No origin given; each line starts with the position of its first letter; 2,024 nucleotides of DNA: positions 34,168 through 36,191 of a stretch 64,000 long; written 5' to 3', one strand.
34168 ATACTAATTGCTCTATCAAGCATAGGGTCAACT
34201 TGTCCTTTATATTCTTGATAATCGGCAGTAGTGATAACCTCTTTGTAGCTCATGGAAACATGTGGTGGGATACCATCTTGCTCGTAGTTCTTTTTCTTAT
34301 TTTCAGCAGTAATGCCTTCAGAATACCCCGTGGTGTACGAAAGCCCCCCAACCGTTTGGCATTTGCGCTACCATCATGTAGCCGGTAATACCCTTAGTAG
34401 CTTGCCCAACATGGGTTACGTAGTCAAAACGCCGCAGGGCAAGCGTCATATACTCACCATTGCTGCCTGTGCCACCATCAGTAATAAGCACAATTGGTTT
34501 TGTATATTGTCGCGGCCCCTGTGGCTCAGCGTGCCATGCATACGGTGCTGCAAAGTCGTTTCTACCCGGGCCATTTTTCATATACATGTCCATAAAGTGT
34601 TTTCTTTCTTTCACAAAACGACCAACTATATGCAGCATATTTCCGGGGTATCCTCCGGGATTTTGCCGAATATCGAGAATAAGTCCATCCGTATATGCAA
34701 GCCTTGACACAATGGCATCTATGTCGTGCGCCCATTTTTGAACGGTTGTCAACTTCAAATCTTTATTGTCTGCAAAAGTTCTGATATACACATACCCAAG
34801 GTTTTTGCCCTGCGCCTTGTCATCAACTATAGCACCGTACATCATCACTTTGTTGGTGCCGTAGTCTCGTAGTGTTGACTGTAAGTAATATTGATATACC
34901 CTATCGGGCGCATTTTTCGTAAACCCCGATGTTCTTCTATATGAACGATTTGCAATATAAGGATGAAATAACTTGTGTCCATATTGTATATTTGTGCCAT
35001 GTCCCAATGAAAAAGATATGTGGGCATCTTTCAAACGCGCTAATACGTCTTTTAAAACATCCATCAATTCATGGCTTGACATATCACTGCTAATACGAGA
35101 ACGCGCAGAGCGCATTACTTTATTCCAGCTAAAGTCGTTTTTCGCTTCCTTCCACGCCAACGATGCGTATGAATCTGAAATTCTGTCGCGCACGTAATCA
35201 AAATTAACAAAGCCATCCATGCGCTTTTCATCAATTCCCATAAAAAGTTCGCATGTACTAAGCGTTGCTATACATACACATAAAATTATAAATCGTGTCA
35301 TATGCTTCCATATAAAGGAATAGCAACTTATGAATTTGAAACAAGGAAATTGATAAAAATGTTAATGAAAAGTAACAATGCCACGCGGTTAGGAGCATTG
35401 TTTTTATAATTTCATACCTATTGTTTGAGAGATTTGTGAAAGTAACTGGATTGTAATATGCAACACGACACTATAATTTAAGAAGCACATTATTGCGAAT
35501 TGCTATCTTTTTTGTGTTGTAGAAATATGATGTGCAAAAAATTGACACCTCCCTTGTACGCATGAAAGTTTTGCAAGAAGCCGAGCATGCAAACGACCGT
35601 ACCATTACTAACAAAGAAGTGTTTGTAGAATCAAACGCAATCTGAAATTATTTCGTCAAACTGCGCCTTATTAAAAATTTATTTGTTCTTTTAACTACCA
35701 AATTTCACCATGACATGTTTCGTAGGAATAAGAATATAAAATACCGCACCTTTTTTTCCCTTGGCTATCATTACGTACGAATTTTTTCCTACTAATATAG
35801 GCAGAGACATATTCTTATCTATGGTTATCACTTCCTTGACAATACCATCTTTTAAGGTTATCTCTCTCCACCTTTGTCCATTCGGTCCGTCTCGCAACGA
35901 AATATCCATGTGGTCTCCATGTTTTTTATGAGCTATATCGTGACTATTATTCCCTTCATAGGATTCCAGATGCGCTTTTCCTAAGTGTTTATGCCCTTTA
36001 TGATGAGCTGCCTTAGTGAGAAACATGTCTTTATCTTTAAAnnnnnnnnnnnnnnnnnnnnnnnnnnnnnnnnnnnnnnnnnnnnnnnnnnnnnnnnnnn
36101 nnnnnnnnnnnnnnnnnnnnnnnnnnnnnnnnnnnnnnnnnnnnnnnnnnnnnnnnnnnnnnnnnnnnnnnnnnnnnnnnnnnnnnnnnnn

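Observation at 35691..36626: Paralogous family of AT-rich NHL-repeat lipoproteins with a conserved signal peptide and an uncharacterised His-rich C-terminal domain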

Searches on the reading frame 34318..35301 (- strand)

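Call 20: search_protein_families(library=ncbifam, proteins=[window:34318-35301:-], max_evalue=0.00001)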
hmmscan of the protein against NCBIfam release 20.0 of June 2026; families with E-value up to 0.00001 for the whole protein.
window:34318-35301:- (327 aa): 4 families
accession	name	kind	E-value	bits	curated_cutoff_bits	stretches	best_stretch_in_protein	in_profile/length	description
NF033424.1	chlamy_CPAF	equivalog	7.4e-17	61.1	250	0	153-228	290-358/564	protease-like activity factor CPAF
TIGR00225.1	prc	subfamily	1e-09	37.9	218.6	1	161-304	146-272/335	C-terminal processing peptidase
NF052377.1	lmo1851_S41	exception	1.2e-08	34.1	725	1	203-305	233-326/468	lmo1851 family serine protease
TIGR03900.1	prc_long_Delta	hypoth_equivalog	2e-07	29.4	660.95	1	159-304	230-360/973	MXAN_5808 family serine peptidase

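Call 63: search_protein_families(library=pfam, proteins=[window:34318-35301:-], max_evalue=0.001)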
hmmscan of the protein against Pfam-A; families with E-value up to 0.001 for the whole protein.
window:34318-35301:- (327 aa): 1 family
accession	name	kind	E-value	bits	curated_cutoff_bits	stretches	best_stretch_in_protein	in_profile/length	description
PF03572.23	Peptidase_S41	-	1.3e-19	70.8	24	1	167-320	1-139/165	Peptidase family S41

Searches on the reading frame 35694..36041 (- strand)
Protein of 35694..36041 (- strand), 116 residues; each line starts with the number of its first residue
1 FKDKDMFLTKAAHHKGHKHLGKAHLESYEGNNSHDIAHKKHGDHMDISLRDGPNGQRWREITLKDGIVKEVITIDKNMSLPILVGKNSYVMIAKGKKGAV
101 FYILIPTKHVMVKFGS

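Call 16: search_protein_families(library=pfam, proteins=[window:35694-36041:-], max_evalue=10)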
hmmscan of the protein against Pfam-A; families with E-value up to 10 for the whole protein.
window:35694-36041:- (116 aa): 0 families

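Call 17: search_solved_structures(query=A1, max_evalue=10)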
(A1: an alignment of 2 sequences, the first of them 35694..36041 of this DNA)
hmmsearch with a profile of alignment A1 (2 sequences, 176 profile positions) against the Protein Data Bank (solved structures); distinct sequences matched with E-value up to 10: 0.

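Call 18: find_related_loci(query=A1, collection=genome_contigs, flank=6000)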
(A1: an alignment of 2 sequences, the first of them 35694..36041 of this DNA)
Query A1 (116 aa) in genome_contigs; peptide patterns used: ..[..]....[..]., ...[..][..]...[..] (x = any residue, [..] = any of these).
9 stretches matched a pattern, but none encodes a relative of the query by tblastn (E <= 1e-3).
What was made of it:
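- Tried and rejected: Scan of 185,579 species genomes with the C-terminal motifs: no relative (call 18).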

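Call 21: search_protein_representatives(alignment_id=A1)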
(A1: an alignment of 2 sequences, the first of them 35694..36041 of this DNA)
Query: 2 sequences, 176 profile positions. Proteins with E-value up to 0.001 (for the whole library): 4; up to 1e-10: 2; up to 1e-30: 2. The best 4 are listed.
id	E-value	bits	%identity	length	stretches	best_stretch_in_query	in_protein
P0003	6.0e-100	348.4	-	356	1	1-176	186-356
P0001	2.9e-52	193.1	-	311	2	2-102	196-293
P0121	1.7e-09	53.9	-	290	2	33-97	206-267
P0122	8.0e-05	38.6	-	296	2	13-81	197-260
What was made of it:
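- Rarity: an exhaustive HMMER search with the C-terminal profile finds four proteins among 1.84e9 (call 21).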

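Call 23: find_encoding_contigs(protein=P0121, flank=8000, max_places=5)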
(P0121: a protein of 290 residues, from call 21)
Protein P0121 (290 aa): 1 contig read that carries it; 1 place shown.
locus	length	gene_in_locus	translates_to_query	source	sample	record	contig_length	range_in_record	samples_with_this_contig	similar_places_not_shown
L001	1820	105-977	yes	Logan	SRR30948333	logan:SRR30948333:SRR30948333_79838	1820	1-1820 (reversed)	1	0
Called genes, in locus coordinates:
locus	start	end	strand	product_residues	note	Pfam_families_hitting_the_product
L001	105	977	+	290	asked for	PF01436:NHL (faint)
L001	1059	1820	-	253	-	?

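Call 24: find_encoding_contigs(protein=P0122, flank=8000, max_places=5)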
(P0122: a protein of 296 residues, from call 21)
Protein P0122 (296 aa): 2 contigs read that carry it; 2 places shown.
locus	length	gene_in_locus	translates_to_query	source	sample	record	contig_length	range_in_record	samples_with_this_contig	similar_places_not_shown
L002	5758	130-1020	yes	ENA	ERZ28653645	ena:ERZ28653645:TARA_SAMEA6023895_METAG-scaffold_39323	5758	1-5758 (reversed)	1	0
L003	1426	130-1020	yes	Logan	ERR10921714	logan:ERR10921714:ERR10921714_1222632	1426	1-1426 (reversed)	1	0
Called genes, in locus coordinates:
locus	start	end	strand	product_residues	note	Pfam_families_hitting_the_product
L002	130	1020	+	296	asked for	PF25021:TEN_NHL (faint), PF01436:NHL (faint)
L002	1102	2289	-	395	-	PF00155:Aminotran_1_2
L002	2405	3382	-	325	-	PF01678:DAP_epimerase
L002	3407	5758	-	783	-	?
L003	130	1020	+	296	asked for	PF25021:TEN_NHL (faint), PF01436:NHL (faint)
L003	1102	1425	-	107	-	?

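Call 27: find_homologous_proteins(query=A3, max_evalue=0.01)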
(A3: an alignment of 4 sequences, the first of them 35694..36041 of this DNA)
Query A3 (4 sequences) (116 aa, profile of the alignment): 2 proteins with E <= 0.01 among 596 candidates.
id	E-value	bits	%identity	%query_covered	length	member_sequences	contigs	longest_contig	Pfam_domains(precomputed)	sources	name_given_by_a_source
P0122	8.9e-43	163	31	99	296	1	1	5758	PF01436.28,PF25021.2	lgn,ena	-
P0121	7.5e-38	147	48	71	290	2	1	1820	PF01436.28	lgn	-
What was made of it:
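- The same two outside members appear in the 90%-cluster database (call 27).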

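Call 69: find_related_loci(query=A3, collection=metagenome_contigs, flank=5000)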
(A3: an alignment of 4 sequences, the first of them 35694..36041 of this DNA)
Query A3 (116 aa) in metagenome_contigs; peptide patterns used: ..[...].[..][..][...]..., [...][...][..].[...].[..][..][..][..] (x = any residue, [..] = any of these).
271 stretches matched a pattern, but none encodes a relative of the query by tblastn (E <= 1e-3).
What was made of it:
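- Nothing turns up in the genome or metagenome DNA scans (calls 18, 69).
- Tried and rejected: JGI metagenome contig scan: none (call 69).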

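Call 75: list_cluster_members(proteins=[L002:2408-3382:-, L002:1105-2289:-, P0125, P0123, P0122, P0121])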
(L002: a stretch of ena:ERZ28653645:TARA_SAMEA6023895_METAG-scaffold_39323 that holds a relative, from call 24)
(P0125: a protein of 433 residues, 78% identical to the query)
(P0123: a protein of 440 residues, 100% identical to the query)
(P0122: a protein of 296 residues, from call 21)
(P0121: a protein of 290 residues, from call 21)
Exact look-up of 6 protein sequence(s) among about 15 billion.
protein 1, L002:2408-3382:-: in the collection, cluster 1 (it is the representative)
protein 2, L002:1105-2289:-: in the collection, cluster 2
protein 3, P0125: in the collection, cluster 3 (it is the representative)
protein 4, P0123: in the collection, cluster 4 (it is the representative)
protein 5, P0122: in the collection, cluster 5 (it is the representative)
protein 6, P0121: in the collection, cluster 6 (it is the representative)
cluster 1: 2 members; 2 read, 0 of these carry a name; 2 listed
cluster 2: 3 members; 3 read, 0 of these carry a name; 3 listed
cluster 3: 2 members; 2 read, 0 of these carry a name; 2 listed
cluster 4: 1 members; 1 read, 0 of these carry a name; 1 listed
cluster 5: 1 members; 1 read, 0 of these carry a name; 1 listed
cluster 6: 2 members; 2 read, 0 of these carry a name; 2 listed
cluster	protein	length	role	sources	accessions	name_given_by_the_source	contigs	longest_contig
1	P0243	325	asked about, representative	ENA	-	-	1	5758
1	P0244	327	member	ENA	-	-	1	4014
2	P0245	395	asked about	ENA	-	-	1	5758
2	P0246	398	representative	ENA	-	-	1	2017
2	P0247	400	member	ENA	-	-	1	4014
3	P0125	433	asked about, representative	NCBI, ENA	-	-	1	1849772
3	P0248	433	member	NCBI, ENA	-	-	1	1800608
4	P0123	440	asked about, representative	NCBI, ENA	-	-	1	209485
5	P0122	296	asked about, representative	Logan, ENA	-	-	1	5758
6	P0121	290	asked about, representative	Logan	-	-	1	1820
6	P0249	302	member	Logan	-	-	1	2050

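Call 76: search_solved_structures(query=A3, max_evalue=10)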
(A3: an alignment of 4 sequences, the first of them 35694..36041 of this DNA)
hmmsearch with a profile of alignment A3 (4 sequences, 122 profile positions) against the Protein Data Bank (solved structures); distinct sequences matched with E-value up to 10: 1.
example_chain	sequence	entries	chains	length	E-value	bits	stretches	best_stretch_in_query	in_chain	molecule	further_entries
5myj_AB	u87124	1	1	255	0.22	14.5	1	60-110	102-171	30S ribosomal protein S2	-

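Call 77: find_encoding_contigs(protein=P0249, flank=3000, max_places=3)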
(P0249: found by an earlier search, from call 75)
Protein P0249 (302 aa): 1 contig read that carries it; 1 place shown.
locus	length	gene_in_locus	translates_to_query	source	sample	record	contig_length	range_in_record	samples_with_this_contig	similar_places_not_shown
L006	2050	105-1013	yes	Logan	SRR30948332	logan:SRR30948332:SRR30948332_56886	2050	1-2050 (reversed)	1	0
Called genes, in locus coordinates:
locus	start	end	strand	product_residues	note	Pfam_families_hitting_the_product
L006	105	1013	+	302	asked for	PF01436:NHL (faint)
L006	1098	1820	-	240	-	PF00300:His_Phos_1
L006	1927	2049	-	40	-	?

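Call 80: search_protein_families(library=ncbifam, proteins=[P0121, P0122], max_evalue=0.1)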
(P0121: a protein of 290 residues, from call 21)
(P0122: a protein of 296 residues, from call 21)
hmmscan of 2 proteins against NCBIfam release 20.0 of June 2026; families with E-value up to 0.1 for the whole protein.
P0121 (290 aa): 2 families
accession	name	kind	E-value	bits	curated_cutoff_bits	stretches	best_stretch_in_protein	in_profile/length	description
NF035926.1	scyF_NHL_VPEP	equivalog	6.2e-06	25.6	350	1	72-168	141-231/376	scytonemin biosynthesis PEP-CTERM protein ScyF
NF033206.1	ScyE_fam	subfamily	0.0003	20.4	80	1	69-124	135-180/333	ScyD/ScyE family protein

P0122 (296 aa): 2 families
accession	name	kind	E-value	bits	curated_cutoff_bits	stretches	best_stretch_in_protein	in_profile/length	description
NF033206.1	ScyE_fam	subfamily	0.0023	17.5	80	0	57-86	140-168/333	ScyD/ScyE family protein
NF035926.1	scyF_NHL_VPEP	equivalog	0.013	14.7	350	1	56-129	198-268/376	scytonemin biosynthesis PEP-CTERM protein ScyF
